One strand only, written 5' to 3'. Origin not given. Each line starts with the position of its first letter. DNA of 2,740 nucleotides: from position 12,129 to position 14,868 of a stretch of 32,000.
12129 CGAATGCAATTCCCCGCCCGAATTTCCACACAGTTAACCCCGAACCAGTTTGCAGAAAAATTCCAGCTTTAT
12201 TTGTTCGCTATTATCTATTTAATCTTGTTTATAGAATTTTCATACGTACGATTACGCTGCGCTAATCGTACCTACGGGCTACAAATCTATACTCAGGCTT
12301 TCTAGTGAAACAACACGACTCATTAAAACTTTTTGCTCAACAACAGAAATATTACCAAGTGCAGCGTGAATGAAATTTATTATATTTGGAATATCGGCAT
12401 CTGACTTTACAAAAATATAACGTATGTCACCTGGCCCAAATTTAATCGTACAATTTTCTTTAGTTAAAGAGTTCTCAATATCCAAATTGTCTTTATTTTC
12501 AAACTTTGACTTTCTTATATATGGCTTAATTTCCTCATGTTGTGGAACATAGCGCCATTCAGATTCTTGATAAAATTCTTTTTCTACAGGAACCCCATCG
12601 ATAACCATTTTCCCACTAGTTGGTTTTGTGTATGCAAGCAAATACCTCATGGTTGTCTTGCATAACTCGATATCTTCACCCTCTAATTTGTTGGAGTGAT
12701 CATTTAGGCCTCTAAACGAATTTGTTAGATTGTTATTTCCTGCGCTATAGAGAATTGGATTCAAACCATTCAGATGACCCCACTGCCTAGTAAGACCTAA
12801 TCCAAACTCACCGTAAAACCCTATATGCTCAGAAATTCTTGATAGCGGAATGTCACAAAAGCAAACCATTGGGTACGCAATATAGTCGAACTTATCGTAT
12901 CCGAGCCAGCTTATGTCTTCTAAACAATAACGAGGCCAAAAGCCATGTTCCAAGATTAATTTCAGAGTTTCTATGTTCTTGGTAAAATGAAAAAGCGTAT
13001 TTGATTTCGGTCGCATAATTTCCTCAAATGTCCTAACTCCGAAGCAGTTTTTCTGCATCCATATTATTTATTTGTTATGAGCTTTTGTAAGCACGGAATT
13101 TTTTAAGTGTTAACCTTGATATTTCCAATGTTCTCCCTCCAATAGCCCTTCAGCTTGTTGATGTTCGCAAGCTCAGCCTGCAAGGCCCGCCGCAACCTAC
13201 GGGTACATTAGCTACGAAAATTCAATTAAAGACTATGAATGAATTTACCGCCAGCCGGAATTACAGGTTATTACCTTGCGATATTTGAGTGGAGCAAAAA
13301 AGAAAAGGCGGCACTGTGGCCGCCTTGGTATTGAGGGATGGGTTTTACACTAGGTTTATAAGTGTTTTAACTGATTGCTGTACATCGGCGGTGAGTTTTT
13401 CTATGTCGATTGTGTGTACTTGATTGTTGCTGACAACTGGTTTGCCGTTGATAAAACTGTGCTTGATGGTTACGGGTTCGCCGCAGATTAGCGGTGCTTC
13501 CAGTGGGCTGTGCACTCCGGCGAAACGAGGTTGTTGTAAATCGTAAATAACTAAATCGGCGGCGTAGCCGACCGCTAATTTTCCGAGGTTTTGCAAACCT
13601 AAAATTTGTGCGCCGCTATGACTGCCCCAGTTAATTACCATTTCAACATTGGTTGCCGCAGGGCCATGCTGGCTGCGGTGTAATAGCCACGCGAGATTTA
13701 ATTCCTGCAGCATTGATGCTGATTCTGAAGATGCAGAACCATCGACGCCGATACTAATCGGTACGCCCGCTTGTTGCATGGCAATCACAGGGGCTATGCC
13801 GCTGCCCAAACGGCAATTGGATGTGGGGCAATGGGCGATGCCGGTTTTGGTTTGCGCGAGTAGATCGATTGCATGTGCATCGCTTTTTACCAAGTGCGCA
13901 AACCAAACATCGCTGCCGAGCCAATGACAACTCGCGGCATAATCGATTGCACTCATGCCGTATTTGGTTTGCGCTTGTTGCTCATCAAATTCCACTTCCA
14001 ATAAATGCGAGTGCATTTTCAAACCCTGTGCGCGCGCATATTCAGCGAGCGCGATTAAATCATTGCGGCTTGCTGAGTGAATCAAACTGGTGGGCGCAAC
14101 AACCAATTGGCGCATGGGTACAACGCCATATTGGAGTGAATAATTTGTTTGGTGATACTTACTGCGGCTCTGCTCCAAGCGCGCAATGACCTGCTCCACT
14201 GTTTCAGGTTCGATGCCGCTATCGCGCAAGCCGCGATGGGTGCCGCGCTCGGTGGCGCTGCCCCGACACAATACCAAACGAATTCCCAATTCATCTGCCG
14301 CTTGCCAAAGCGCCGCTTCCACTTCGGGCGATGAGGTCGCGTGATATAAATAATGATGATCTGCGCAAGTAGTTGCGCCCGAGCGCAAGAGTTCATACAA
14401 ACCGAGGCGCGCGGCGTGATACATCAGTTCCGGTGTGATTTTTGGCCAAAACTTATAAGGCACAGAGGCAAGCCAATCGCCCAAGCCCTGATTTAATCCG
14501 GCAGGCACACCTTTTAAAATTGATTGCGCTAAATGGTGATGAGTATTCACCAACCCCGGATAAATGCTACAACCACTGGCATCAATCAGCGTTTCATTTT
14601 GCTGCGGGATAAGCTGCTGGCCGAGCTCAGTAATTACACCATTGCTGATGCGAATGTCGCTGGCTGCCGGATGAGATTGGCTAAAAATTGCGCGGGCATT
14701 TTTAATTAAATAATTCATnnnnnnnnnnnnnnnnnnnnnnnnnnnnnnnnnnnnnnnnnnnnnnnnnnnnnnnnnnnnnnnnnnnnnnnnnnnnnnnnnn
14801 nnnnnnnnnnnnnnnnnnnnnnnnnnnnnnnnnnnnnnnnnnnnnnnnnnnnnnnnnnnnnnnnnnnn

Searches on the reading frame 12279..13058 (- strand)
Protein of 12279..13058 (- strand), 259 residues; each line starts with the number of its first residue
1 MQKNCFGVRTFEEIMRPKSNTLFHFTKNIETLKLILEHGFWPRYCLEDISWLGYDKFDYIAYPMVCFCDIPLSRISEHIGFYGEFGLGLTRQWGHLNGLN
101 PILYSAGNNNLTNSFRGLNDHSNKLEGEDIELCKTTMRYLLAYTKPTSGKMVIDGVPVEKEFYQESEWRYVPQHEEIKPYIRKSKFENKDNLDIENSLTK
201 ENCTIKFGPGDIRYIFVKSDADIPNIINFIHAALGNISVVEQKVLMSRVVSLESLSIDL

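Call 6: search_protein_families(library=pfam, proteins=[window:12279-13058:-])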
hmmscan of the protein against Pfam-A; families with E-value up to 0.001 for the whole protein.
window:12279-13058:- (259 aa): 1 family
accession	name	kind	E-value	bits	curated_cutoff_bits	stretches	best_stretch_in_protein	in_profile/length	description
PF10899.13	AbiGi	-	3.7e-28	99.2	22.4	1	40-217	3-184/185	Putative abortive phage resistance protein AbiGi, antitoxin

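Call 9: search_protein_families(library=ncbifam, proteins=[window:12279-13058:-])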
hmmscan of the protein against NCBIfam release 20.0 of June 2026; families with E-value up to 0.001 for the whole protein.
window:12279-13058:- (259 aa): 1 family
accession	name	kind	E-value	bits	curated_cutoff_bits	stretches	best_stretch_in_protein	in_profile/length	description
NF042957.1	phage_res_AbiGI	equivalog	1.1e-18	67.6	300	1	40-253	3-243/249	abortive phage resistance protein AbiGI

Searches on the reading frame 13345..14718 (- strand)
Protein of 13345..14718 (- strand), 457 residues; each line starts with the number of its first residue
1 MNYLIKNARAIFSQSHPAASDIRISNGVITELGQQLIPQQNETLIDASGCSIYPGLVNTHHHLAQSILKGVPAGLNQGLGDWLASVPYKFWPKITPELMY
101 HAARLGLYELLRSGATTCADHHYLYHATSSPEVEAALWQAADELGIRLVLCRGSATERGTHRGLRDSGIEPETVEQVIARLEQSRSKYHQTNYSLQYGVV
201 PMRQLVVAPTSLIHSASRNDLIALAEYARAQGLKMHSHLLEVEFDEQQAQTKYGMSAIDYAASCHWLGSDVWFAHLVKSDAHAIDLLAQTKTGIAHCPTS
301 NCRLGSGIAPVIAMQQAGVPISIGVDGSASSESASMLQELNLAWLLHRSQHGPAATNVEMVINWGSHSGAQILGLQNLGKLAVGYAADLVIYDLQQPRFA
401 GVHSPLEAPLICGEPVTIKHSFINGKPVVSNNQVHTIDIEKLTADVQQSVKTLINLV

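Call 6: search_protein_families(library=pfam, proteins=[window:13345-14718:-])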
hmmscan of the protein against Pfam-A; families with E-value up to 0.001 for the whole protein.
window:13345-14718:- (457 aa): 2 families
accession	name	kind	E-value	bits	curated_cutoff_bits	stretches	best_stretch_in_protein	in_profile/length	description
PF01979.26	Amidohydro_1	-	7.8e-48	163.9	25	1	52-428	2-345/345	Amidohydrolase family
PF07969.17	Amidohydro_3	-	2.3e-09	37.7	29.7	1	95-397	153-446/472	Amidohydrolase family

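Call 9: search_protein_families(library=ncbifam, proteins=[window:13345-14718:-])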
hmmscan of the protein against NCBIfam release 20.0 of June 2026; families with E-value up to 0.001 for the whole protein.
window:13345-14718:- (457 aa): 64 families (the best 25 are shown)
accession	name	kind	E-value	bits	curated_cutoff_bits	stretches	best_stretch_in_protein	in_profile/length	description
NF009059.0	PRK12393.1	equivalog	2.6e-187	623.1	543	1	2-455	6-457/460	amidohydrolase family protein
NF006055.0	PRK08203.1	equivalog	1.1e-118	396.7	532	1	3-455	6-452/455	8-oxoguanine deaminase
NF005557.0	PRK07228.1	equivalog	4.4e-63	213.5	522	1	4-454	4-438/445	5'-deoxyadenosine deaminase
NF004701.0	PRK06038.1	equivalog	1.7e-57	195.1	609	2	214-454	187-427/432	N-ethylammeline chlorohydrolase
NF006252.0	PRK08393.1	equivalog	3.1e-51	174.7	617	1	1-452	1-422/424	N-ethylammeline chlorohydrolase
NF006549.0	PRK09045.1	equivalog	3.3e-49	167.7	540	2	217-448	201-434/444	TRZ/ATZ family hydrolase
NF006681.0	PRK09229.1-2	equivalog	1.1e-48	166.1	362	1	15-452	17-446/451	formimidoylglutamate deiminase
NF006056.0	PRK08204.1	subfamily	1.8e-41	142.4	391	1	17-455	22-442/449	hypothetical protein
NF012037.0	PRK15493.1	equivalog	3.8e-41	141.3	779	1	41-446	46-426/435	bifunctional S-methyl-5'-thioadenosine deaminase/S-adenosylhomocysteine deaminase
NF005540.0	PRK07203.1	equivalog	5.8e-40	137.2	444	1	4-453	3-438/444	putative aminohydrolase SsnA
NF004995.0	PRK06380.1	subfamily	3.4e-39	135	567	1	1-443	1-413/418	metal-dependent hydrolase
TIGR03314.1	Se_ssnA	subfamily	8.2e-39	133.7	455.5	1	4-452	2-436/441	putative selenium metabolism protein SsnA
NF005211.0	PRK06687.1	equivalog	9.6e-39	133.3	703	1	39-439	43-419/419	TRZ/ATZ family protein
NF004801.0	PRK06151.1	subfamily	8.4e-33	113.9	416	1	42-454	46-463/491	chlorohydrolase family protein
TIGR02967.1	guan_deamin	equivalog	1.2e-32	113.4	375.4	1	23-396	10-364/401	guanine deaminase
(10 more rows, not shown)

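Call 14: find_related_loci(query=window:13345-14718:-, collection=genome_contigs, flank=6000)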
Query window:13345-14718:- (457 aa) in genome_contigs; peptide patterns used: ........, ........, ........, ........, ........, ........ (x = any residue, [..] = any of these).
152 stretches matched a pattern; 58 encode a relative of the query (tblastn E <= 1e-3); 58 distinct loci.
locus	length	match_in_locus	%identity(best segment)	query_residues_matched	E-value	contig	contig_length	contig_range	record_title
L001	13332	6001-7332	64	1-453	0e+0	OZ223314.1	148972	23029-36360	MAG: uncultured Vibrio sp. isolate dc5a59a3-0758-4ddb-8ef2-4e3e72712880 genome assembly, chromosome: 5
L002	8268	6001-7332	64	1-453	0e+0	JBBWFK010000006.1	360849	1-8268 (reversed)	Vibrio sp. YIC-376 Scaffold6, whole genome shotgun sequence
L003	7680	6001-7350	65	1-453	0e+0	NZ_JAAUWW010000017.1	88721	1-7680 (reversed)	Vibrio sp. S17_S38 contig00017, whole genome shotgun sequence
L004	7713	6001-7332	62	1-453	0e+0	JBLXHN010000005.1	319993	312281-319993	MAG: Vibrio sp. isolate ET07-04 T07maxbin_out.033RE.5K@5, whole genome shotgun sequence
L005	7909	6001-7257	66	1-426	0e+0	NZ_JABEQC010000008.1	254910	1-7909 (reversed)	Vibrio plantisponsor strain LMG 24470 Scaffold8, whole genome shotgun sequence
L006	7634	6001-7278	65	1-433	0e+0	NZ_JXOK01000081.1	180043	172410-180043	Vibrio mytili strain CAIM 528 contig00115, whole genome shotgun sequence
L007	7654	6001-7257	65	1-426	0e+0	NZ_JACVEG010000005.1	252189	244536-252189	Vibrio sp. Y2-5 Scaffold5, whole genome shotgun sequence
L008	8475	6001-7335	60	1-453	0e+0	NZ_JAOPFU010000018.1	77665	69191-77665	Catenovulum sp. 2E275 scaffold_18_length=77666, whole genome shotgun sequence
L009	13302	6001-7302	61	1-442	0e+0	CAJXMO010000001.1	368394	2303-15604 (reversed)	MAG TPA_asm: uncultured Alteromonadaceae bacterium isolate SRR6201619_bin.13_MetaBAT_v2.12.1_MAG genome assembly, contig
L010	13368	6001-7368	59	1-457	0e+0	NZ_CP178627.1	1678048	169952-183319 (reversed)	Vibrio sp. MA40-2 chromosome 1, complete sequence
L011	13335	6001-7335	56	1-454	2e-177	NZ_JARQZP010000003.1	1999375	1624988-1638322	Vibrio hannami strain KACC 19277 contig_2, whole genome shotgun sequence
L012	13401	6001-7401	47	1-453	2e-129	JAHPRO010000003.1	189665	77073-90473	Acinetobacter sp. WU_MDCI_Axc73 NODE_3_length_189665_cov_60.459333, whole genome shotgun sequence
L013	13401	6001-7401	47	1-453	2e-128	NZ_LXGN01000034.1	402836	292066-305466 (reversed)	Acinetobacter guerrae strain AC 1271 contig_4, whole genome shotgun sequence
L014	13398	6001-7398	45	1-453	6e-122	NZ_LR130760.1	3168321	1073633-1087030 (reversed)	Acinetobacter ihumii strain Marseille-P8049, whole genome shotgun sequence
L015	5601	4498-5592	36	39-413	6e-73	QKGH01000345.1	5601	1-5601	MAG: Marinobacterium sp. isolate SZUA-523 scaffold_68503, whole genome shotgun sequence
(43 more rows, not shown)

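Call 49: find_related_loci(query=window:13345-14718:-, collection=metagenome_contigs, flank=5000)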
Query window:13345-14718:- (457 aa) in metagenome_contigs; peptide patterns used: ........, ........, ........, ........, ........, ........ (x = any residue, [..] = any of these).
245 stretches matched a pattern; 33 encode a relative of the query (tblastn E <= 1e-3); 33 distinct loci.
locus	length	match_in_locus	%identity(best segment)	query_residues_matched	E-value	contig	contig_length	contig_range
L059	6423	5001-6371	92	1-457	0e+0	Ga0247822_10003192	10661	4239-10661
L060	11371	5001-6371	91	1-457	0e+0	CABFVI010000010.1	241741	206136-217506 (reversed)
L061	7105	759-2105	79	1-455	0e+0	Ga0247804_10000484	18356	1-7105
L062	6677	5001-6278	66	1-433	0e+0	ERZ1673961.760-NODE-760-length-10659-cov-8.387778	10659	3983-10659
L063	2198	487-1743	66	1-426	0e+0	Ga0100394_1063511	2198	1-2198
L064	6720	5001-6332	60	1-453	0e+0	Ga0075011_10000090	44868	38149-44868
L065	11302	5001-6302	61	1-442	0e+0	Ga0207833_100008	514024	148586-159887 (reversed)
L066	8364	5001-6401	46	1-453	2e-127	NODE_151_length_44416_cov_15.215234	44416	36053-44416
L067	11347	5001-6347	79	1-455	0e+0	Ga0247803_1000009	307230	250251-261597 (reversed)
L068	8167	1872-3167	28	1-453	4e-38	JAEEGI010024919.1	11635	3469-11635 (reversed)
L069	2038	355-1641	22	1-431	7e-10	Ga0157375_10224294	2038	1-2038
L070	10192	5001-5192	37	1-65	2e-8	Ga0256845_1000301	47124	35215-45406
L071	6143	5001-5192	34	1-65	2e-7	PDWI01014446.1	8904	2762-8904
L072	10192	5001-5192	32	1-65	5e-7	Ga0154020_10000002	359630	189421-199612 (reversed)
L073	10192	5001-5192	32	1-65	6e-7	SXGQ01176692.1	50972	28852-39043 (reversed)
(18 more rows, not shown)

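Call 55: search_solved_structures(query=window:13345-14718:-, max_evalue=1e-20)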
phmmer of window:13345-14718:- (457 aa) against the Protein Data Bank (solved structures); distinct sequences matched with E-value up to 1e-20: 17.
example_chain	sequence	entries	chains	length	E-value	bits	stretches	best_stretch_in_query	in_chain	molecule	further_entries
2paj_A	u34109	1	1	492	1.2e-111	377.2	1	16-454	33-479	putative cytosine/guanine deaminase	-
7ww2_A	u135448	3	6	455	4e-81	276.6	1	26-443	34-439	8-oxoguanine deaminase | Hydroxydechloroatrazine ethylaminohydrolase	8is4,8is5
3hpa_A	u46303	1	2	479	3.2e-80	273.6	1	30-440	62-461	AMIDOHYDROLASE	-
5hme_A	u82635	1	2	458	2.4e-42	148.8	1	20-446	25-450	Triazine hydrolase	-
5hmf_A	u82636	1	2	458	5.3e-42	147.6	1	20-446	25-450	Triazine hydrolase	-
5hmd_A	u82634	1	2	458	1e-41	146.7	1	20-446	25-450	Triazine hydrolase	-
3ls9_A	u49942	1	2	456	2.1e-41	145.7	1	20-446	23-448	Triazine hydrolase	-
3lsb_A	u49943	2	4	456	4.5e-41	144.6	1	20-446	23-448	Triazine hydrolase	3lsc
4l9x_A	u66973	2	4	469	5.1e-41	144.4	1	20-446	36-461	Triazine hydrolase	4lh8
4v1x_A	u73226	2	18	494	2.4e-34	122.4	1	22-444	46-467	ATRAZINE CHLOROHYDROLASE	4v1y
3lnp_A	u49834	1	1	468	7.3e-30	107.6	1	233-443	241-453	Amidohydrolase family Protein OLEI01672_1_465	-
4dyk_A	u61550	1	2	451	9.2e-30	107.3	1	224-445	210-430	AMIDOHYDROLASE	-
4gbd_A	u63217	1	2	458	9.7e-30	107.2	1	224-445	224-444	Putative uncharacterized protein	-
4f0r_A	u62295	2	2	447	4.9e-29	104.9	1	225-444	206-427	5-methylthioadenosine/S-adenosylhomocysteine deaminase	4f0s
1p1m_A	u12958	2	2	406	2.9e-27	99.1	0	275-449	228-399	Hypothetical protein TM0936 | Uncharacterized protein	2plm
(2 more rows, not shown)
